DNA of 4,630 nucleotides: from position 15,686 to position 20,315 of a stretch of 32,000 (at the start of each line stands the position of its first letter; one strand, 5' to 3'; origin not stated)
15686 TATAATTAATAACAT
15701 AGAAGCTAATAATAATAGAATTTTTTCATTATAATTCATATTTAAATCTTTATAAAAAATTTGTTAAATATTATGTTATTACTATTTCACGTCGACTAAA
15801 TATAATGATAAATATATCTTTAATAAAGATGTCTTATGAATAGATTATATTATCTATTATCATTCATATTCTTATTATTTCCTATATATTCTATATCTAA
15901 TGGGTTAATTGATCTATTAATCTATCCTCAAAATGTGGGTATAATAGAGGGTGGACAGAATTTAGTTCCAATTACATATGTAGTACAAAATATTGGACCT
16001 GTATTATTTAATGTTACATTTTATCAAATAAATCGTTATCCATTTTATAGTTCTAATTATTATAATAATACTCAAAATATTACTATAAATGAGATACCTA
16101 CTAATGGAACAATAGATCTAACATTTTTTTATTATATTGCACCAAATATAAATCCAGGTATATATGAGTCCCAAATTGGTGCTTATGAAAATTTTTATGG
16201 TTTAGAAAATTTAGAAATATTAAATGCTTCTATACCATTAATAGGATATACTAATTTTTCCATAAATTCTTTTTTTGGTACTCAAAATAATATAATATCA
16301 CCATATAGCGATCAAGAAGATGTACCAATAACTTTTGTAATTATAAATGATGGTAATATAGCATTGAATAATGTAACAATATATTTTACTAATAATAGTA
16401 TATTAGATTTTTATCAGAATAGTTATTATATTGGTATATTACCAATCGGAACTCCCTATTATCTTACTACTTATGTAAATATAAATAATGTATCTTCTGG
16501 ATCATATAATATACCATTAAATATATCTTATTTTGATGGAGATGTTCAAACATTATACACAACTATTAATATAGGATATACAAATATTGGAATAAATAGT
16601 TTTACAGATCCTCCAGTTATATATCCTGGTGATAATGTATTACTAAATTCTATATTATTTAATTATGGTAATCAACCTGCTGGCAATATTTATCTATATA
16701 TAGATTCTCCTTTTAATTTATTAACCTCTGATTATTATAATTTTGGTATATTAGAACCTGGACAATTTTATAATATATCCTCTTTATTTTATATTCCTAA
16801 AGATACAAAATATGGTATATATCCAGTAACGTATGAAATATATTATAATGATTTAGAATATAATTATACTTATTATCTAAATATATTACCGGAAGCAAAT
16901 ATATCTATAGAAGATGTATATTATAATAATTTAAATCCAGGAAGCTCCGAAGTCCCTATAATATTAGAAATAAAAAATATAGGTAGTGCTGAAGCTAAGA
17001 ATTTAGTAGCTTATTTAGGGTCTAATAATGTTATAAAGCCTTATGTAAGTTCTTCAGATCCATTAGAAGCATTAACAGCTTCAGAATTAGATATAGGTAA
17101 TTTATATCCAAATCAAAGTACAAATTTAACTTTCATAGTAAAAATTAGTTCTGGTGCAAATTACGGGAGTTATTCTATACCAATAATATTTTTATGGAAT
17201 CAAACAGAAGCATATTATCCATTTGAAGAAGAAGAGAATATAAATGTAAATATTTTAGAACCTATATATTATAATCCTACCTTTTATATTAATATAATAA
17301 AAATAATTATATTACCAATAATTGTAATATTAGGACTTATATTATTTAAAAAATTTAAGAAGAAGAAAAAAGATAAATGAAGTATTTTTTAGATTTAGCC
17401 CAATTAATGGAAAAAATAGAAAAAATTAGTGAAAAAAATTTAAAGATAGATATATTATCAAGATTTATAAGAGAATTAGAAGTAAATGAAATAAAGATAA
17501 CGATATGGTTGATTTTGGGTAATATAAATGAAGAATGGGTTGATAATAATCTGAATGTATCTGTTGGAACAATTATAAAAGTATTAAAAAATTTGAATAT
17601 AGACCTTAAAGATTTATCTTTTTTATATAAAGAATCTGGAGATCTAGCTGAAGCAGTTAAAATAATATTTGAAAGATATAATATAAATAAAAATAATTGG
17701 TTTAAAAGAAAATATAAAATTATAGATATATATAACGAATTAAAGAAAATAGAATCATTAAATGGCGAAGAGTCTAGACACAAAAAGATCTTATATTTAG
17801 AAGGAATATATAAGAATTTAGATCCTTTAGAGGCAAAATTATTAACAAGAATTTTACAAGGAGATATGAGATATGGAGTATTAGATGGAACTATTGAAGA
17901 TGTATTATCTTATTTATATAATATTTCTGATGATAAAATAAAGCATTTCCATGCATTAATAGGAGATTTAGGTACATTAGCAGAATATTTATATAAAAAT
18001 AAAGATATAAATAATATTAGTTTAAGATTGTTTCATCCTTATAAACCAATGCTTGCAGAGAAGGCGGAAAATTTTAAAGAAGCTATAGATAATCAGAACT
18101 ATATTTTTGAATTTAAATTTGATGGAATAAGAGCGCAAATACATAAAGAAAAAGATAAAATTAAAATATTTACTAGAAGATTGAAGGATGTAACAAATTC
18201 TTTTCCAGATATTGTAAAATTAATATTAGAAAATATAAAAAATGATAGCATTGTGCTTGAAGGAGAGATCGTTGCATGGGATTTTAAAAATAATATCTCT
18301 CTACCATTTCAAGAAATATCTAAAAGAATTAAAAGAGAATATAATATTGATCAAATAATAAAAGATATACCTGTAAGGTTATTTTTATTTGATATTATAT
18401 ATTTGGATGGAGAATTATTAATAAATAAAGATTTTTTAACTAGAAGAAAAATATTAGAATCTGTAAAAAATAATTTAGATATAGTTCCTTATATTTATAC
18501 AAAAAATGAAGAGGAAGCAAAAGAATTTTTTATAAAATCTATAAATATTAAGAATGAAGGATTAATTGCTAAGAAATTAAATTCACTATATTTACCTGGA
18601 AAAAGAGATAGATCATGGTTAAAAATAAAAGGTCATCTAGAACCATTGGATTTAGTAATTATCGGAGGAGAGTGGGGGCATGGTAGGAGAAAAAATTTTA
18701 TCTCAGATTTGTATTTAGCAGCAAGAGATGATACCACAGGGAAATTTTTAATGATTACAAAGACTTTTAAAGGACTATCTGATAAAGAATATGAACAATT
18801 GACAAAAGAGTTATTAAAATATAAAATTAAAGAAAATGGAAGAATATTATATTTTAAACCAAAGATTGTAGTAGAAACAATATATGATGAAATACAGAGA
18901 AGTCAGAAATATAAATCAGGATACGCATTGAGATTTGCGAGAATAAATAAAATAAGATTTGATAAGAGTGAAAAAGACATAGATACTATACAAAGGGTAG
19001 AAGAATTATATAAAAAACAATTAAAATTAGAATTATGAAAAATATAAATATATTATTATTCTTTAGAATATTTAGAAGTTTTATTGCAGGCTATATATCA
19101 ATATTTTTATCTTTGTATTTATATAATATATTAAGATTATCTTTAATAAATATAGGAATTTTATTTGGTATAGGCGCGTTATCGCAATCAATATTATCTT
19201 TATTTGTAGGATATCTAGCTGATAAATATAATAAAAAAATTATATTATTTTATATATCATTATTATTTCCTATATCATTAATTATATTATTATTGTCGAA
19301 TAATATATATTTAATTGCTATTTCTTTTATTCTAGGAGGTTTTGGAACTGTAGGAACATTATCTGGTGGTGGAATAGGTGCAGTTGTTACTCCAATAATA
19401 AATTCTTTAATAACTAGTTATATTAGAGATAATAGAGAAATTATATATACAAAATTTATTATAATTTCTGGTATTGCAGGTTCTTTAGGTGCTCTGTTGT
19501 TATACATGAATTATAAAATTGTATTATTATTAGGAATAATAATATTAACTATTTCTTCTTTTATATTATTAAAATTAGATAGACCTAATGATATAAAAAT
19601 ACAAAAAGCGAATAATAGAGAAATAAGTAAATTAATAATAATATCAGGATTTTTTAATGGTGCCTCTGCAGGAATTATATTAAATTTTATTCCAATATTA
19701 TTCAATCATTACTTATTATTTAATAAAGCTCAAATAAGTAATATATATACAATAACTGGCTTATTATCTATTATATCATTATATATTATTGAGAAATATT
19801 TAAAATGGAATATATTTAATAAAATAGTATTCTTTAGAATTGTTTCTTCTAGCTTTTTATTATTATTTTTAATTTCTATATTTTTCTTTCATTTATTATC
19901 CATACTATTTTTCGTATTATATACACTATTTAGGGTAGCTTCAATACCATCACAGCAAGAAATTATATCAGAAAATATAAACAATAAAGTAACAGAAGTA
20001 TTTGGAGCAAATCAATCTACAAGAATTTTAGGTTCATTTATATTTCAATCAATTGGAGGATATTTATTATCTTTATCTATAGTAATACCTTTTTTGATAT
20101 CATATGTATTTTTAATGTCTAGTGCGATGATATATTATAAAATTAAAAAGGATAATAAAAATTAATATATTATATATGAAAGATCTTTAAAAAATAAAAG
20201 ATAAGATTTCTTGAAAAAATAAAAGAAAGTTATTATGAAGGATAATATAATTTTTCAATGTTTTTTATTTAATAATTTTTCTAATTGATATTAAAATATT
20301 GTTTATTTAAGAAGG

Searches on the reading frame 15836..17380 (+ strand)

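Call 58: search_protein_families(library=pfam, proteins=[window:15836-17380:+], max_evalue=0.001)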
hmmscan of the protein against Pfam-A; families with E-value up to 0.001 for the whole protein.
window:15836-17380:+ (514 aa): 1 family
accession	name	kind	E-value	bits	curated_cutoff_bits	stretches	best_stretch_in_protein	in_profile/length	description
PF10633.15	NPCBM_assoc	-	5.1e-07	30.2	24.4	0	264-336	3-76/78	NPCBM-associated, NEW3 domain of alpha-galactosidase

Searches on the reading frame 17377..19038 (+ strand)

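Call 58: search_protein_families(library=pfam, proteins=[window:17377-19038:+], max_evalue=0.001)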
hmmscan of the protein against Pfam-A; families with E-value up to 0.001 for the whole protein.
window:17377-19038:+ (553 aa): 4 families
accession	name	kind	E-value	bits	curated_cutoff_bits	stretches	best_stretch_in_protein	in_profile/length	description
PF01068.26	DNA_ligase_A_M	-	1.9e-55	188.2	26.2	1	224-418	1-204/204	ATP dependent DNA ligase domain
PF04675.19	DNA_ligase_A_N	-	4.5e-28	99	24.6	1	4-177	2-173/174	DNA ligase N terminus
PF04679.21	DNA_ligase_A_C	-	3.5e-11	43.8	27.5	1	439-530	2-94/94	ATP dependent DNA ligase C terminal region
PF09414.15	RNA_ligase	-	3.1e-06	27.9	27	1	242-418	3-171/171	RNA ligase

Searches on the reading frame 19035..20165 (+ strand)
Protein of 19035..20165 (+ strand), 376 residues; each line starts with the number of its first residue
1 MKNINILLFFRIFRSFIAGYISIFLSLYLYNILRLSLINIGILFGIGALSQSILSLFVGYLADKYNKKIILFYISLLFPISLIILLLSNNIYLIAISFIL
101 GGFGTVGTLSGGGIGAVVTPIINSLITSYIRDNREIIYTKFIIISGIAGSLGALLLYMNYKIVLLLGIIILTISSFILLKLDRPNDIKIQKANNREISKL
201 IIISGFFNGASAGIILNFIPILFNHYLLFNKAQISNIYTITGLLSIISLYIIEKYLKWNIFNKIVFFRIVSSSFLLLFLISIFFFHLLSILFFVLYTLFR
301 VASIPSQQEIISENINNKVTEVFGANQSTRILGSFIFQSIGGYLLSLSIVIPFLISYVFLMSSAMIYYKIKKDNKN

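Call 58: search_protein_families(library=pfam, proteins=[window:19035-20165:+], max_evalue=0.001)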
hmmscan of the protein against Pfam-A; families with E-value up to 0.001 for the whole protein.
window:19035-20165:+ (376 aa): 1 family
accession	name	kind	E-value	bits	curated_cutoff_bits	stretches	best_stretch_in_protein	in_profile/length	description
PF07690.21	MFS_1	-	1e-18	67.9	33.4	2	8-337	2-346/347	Major Facilitator Superfamily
